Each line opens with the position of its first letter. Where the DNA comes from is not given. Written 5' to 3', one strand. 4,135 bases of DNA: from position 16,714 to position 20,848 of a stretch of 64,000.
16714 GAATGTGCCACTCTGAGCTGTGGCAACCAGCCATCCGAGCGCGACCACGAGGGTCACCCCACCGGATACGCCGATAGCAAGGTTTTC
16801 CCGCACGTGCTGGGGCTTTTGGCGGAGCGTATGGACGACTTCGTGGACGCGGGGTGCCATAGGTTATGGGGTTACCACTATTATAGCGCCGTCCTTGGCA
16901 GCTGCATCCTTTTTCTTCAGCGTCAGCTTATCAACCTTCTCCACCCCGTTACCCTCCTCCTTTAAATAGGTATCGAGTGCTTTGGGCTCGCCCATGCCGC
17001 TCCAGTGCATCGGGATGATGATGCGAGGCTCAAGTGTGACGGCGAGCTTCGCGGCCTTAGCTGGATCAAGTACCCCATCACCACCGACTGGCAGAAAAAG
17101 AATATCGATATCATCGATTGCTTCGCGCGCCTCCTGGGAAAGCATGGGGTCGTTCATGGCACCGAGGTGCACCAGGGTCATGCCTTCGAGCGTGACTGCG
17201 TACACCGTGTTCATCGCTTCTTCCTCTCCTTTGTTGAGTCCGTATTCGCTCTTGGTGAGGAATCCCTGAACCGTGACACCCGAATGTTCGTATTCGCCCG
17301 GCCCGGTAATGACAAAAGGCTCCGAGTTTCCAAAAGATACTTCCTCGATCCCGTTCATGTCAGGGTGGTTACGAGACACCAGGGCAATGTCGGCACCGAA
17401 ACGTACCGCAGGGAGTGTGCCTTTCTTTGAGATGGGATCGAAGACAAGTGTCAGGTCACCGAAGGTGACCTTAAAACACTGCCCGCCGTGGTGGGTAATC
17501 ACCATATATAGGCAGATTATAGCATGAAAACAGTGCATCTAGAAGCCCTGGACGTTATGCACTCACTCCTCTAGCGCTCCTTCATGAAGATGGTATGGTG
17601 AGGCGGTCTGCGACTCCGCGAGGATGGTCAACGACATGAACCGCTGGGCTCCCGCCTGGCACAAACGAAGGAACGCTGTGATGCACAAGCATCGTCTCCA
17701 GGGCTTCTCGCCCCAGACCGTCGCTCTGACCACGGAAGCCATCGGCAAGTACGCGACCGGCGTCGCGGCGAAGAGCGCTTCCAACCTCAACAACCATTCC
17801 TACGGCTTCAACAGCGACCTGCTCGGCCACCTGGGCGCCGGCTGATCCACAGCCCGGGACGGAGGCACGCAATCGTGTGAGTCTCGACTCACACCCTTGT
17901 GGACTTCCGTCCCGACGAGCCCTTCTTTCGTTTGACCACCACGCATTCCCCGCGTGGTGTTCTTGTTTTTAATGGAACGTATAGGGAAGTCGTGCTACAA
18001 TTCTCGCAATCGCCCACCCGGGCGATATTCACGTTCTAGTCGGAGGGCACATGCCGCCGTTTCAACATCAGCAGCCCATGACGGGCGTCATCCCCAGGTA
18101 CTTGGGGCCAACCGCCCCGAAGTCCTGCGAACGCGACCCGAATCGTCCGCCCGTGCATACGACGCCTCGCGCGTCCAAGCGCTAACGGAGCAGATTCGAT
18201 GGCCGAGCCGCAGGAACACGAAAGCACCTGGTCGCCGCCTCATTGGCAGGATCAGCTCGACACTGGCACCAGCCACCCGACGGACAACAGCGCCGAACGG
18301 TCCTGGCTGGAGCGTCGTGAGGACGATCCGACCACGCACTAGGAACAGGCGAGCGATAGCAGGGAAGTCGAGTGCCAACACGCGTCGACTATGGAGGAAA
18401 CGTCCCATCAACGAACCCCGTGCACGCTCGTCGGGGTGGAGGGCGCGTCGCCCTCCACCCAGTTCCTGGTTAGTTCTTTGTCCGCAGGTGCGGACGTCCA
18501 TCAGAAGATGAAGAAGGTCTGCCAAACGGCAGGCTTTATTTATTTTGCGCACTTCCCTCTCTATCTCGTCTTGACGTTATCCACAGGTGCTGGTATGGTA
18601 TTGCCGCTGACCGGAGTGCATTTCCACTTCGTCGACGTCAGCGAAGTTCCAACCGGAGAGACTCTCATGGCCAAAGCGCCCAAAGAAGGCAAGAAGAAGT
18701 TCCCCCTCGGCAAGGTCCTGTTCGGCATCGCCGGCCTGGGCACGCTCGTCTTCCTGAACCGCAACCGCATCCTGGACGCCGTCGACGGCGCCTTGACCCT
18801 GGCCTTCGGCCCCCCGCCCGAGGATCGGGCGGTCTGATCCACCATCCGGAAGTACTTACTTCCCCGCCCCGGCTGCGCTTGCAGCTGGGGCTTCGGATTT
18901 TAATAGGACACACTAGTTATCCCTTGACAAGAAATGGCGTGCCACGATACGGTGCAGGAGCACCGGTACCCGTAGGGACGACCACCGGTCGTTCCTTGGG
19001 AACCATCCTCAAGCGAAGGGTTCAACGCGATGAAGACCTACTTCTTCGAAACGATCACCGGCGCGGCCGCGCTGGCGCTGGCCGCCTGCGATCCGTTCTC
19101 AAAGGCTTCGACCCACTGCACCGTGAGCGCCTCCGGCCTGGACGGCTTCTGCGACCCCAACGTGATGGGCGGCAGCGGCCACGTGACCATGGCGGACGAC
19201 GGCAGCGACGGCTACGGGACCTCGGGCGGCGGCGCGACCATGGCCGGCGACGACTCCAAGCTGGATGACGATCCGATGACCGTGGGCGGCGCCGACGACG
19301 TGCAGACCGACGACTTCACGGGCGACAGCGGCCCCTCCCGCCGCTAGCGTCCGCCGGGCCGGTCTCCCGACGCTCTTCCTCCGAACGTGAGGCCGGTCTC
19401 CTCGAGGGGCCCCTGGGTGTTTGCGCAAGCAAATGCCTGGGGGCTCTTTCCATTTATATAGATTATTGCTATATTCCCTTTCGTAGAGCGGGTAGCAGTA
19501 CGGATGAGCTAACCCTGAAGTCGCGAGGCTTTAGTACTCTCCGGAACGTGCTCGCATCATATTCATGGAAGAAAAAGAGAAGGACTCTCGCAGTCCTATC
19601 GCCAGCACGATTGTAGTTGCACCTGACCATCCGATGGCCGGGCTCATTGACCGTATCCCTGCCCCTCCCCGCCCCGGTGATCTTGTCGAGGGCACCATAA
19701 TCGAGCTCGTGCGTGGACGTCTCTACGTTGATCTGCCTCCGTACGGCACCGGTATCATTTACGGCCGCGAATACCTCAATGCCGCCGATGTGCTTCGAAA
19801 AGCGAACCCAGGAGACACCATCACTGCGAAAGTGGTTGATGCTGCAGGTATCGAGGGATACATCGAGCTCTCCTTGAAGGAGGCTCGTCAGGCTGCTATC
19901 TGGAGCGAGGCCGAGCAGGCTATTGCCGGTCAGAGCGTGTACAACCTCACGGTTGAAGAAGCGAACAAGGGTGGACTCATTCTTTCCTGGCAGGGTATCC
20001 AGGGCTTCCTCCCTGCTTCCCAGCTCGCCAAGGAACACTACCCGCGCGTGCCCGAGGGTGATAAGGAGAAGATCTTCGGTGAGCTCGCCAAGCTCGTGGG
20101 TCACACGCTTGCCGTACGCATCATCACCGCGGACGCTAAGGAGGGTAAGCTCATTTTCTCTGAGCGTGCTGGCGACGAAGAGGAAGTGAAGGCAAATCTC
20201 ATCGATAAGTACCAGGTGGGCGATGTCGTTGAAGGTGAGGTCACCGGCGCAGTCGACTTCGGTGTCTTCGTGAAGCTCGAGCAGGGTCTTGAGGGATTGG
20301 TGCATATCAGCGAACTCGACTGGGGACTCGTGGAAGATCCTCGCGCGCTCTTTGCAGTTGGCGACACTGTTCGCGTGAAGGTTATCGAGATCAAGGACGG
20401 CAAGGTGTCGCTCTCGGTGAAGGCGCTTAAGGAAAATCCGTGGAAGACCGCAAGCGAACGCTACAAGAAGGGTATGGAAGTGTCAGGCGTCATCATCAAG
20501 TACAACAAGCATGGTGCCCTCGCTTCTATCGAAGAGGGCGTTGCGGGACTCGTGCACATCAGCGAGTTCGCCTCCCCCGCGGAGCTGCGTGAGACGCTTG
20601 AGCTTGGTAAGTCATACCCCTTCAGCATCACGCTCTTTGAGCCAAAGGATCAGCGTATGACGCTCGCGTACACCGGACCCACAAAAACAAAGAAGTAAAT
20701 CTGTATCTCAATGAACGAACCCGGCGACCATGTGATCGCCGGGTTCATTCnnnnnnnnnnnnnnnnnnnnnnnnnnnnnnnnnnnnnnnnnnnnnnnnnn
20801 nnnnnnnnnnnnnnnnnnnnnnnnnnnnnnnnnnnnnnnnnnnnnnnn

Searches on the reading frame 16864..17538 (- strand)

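Call 10: search_protein_families(library=pfam, proteins=[window:16864-17538:-], max_evalue=0.001)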
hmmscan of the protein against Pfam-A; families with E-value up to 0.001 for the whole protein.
window:16864-17538:- (224 aa): 2 families
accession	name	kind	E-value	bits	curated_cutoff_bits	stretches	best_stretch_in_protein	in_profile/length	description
PF13483.12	Lactamase_B_3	-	4e-29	102.1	24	1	14-178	2-160/160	Beta-lactamase superfamily domain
PF12706.13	Lactamase_B_2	-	4e-06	27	27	1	84-179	99-200/200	Beta-lactamase superfamily domain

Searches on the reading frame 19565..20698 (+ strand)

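Call 10: search_protein_families(library=pfam, proteins=[window:19565-20698:+], max_evalue=0.001)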
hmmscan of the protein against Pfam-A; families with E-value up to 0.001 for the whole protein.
window:19565-20698:+ (377 aa): 3 families
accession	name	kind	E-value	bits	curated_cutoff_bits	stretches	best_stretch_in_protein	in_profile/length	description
PF00575.29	S1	-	4e-39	133.3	22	2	215-286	1-74/74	S1 RNA binding domain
PF23459.1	S1_RRP5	-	3.9e-09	37.4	27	0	300-335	1-36/72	RRP5 S1 domain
PF21710.3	Spt6_S1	-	0.00021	21.9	27.5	0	217-286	15-85/91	Spt6, S1/OB domain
